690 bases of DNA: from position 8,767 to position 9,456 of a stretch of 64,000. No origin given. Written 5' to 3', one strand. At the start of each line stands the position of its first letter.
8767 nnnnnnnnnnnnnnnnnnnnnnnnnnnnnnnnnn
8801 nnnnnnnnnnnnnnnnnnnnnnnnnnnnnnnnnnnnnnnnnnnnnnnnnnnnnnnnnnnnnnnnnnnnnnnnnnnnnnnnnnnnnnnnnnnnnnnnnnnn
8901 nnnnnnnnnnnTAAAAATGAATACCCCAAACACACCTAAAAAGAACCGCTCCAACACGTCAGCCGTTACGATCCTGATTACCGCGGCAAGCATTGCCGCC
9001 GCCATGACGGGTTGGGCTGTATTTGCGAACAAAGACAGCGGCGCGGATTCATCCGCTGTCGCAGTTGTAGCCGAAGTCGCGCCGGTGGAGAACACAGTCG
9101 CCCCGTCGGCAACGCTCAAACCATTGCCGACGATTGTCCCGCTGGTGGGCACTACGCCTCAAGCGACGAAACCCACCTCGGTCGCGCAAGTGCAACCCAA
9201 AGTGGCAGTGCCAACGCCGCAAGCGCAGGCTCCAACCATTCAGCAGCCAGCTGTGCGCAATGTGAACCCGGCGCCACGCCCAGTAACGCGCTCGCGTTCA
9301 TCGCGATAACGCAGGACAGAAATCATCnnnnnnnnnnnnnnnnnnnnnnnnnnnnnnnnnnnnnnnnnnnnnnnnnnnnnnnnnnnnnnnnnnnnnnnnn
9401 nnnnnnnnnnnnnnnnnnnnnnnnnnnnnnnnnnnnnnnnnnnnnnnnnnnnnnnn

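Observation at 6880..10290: ApbE flavin-transferase operon with a ferric-reductase-like membrane protein, a PepSY protein and two paralogous small anchored proteins, but no recognisable FMN-acceptor motif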

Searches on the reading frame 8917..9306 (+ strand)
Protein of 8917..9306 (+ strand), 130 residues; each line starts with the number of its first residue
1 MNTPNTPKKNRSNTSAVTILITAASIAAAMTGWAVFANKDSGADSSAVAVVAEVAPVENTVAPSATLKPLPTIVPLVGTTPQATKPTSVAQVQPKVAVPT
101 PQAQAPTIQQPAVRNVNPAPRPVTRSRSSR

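Call 3: search_protein_families(library=pfam, proteins=[window:8917-9306:+], max_evalue=1)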
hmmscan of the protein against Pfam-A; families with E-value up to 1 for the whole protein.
seq(130 aa): 0 families

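Call 4: search_protein_families(library=ncbifam, proteins=[window:8917-9306:+], max_evalue=1)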
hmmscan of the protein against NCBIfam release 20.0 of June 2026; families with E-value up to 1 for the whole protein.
seq(130 aa): 0 families

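Call 9: find_homologous_proteins(query=window:8917-9306:+, max_evalue=10)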
Query seq(130 aa) (130 aa): 6 proteins with E <= 10 among 202 candidates.
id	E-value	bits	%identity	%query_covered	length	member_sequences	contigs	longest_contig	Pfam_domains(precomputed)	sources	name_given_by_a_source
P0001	3.5e-69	248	100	100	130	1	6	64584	-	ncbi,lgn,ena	-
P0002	5.8e-27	112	56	97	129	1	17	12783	-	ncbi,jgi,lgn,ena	-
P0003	1.1e-25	108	56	97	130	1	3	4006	-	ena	-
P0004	1.3e-21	95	58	97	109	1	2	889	-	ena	-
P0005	2.8e-21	94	57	96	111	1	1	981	-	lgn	-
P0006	2.0e-20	91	59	100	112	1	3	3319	-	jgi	jgi:hypothetical protein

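Call 12: find_encoding_contigs(protein=P0002, flank=8000, max_places=6)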
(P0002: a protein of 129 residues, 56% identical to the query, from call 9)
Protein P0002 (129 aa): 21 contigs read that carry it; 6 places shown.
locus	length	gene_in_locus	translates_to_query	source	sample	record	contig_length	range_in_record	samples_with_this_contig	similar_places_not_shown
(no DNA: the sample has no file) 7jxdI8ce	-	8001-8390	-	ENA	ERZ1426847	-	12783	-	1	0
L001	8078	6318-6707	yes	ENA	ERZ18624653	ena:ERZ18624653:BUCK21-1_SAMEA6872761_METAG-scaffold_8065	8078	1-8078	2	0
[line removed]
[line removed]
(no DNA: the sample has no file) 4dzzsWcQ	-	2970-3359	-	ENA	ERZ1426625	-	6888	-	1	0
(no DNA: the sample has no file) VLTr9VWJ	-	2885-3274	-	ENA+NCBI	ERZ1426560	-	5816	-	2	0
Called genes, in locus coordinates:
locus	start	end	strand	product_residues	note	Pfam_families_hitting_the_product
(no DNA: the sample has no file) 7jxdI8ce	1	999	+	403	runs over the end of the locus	PF09983:JetD_C, PF09664:DUF2399 (weak)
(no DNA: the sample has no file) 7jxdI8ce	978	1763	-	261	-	PF06182:ABC2_membrane_6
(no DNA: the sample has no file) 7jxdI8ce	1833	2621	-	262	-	PF06182:ABC2_membrane_6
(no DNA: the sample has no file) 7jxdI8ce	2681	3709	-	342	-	PF00005:ABC_tran, PF13304:AAA_21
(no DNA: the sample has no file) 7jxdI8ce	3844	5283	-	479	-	PF00512:HisKA, PF13581:HATPase_c_2 (faint), PF02518:HATPase_c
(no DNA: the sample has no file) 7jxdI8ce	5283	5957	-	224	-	PF00072:Response_reg, PF00486:Trans_reg_C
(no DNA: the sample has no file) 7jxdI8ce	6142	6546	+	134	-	-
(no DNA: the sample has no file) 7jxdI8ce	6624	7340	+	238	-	PF01794:Ferric_reduct (weak)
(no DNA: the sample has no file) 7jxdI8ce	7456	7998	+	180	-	PF03413:PepSY (weak)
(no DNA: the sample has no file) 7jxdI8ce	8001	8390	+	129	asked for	-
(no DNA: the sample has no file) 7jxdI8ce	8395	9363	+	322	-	-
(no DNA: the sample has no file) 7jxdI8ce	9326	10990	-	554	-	PF00005:ABC_tran, PF02367:TsaE (faint), PF13555:AAA_29 (faint), PF00004:AAA (faint), PF02463:SMC_N (faint), PF05729:NACHT (faint), PF13175:AAA_15 (faint), PF00005:ABC_tran, +7 more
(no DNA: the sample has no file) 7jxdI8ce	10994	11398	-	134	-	-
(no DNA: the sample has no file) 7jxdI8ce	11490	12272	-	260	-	?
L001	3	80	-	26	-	?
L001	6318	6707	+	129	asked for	-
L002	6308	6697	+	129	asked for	-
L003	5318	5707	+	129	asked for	-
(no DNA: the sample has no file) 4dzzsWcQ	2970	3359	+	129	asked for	-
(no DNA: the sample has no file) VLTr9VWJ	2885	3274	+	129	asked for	-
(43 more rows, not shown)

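Call 13: find_encoding_contigs(protein=P0001, flank=10000, max_places=4)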
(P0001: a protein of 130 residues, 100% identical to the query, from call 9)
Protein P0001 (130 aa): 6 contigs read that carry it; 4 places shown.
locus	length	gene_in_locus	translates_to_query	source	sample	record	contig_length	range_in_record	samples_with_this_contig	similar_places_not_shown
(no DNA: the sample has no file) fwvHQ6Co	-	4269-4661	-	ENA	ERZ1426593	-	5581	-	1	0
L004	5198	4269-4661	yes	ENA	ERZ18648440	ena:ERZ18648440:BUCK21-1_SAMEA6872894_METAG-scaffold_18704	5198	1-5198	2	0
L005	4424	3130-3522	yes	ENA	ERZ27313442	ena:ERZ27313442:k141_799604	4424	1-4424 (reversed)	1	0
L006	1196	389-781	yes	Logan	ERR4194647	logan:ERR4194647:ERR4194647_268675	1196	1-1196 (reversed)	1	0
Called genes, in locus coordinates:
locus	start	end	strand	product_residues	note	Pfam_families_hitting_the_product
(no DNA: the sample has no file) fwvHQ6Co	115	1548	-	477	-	PF00512:HisKA, PF02518:HATPase_c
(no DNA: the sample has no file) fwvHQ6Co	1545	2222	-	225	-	PF00072:Response_reg, PF00486:Trans_reg_C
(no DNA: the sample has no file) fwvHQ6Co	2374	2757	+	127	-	-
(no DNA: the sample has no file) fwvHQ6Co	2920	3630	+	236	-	-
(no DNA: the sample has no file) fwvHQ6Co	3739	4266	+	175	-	PF03413:PepSY (weak)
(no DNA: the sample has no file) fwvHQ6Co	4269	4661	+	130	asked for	-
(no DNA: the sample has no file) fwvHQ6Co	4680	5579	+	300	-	?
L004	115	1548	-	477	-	PF00512:HisKA, PF02518:HATPase_c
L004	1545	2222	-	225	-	PF00072:Response_reg, PF00486:Trans_reg_C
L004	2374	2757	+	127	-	-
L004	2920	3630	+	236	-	-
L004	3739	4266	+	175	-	PF03413:PepSY (weak)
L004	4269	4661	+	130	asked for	-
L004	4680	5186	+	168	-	PF02424:ApbE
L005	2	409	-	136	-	?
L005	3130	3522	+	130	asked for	-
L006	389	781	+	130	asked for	-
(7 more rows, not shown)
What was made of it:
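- Independent gene callers call both genes (calls 12, 13).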

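Call 63: list_cluster_members(proteins=[P0001, P0013, P0015, P0024, P0039, P0077, P0089, P0111, P0118, P0121])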
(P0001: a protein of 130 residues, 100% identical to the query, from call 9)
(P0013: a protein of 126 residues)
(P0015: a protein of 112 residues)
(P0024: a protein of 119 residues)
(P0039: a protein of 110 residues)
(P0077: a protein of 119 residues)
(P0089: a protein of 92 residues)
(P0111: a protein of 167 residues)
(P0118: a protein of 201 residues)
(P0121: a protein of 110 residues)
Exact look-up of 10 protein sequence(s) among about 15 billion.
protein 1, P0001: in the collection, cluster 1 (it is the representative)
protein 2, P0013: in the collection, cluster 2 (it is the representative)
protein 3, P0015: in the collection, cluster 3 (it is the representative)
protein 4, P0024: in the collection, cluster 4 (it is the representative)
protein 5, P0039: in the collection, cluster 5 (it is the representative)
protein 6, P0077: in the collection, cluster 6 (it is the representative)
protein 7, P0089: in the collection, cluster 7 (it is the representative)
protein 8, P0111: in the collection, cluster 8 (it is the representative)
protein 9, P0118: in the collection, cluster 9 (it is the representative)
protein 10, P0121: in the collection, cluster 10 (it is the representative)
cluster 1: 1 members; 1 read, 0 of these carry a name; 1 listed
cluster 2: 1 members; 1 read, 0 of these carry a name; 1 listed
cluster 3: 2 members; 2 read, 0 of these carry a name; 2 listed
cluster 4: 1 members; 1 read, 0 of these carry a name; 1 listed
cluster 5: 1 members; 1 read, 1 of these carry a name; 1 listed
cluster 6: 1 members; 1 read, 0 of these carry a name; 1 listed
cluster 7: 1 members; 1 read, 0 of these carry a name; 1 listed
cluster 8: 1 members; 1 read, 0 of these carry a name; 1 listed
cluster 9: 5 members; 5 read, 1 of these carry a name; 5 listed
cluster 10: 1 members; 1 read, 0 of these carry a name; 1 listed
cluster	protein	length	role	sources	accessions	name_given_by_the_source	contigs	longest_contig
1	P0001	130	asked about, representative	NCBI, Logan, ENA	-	-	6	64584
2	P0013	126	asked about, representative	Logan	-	-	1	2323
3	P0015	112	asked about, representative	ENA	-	-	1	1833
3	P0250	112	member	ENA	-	-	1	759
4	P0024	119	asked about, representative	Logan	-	-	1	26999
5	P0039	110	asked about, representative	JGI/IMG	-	hypothetical protein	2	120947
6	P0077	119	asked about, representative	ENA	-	-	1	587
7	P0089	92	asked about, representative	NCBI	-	-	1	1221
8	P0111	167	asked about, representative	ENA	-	-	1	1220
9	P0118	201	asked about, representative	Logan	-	-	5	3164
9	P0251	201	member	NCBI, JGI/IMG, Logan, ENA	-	hypothetical protein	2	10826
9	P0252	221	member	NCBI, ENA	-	-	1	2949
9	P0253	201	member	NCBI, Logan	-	-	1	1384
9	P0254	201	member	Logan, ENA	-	-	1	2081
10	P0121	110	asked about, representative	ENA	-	-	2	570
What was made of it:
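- Tried and rejected: It gave no organism names (call 63).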

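Call 79: predict_structure(alignment_id=A5)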
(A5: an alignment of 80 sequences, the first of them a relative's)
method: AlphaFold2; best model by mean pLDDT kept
length: 130 residues; sequences in the alignment: 80
mean_pLDDT: 70.0   pTM: 0.28
mean pLDDT of the five models: 70.0, 69.1, 67.7, 66.4, 64.4
residues with pLDDT >= 90: 14; 70-90: 39; 50-70: 72; < 50: 5
segments of 3 or more residues with pLDDT < 50: none
pLDDT, mean of each block of 10 residues (from residue 1): 71 81 95 78 55 54 73 75 60 63 65 69 71
secondary structure, 60 per line:
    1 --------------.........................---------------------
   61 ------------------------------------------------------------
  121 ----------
elements in order: H15-39
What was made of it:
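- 8917..9309 (+): Small protein B (130 aa): TM helix 15-39, disordered remainder, ending ................ It is the universal family member and the candidate FMN acceptor. AF2 predicts one helix and the rest coil (call 79).
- On Canonical ApbE substrates: AF2 predicts one TM helix and the rest coil (call 79).
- B is one helix plus coil (call 79). There is no second hydrophobic segment to bring the chain back (call 79).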
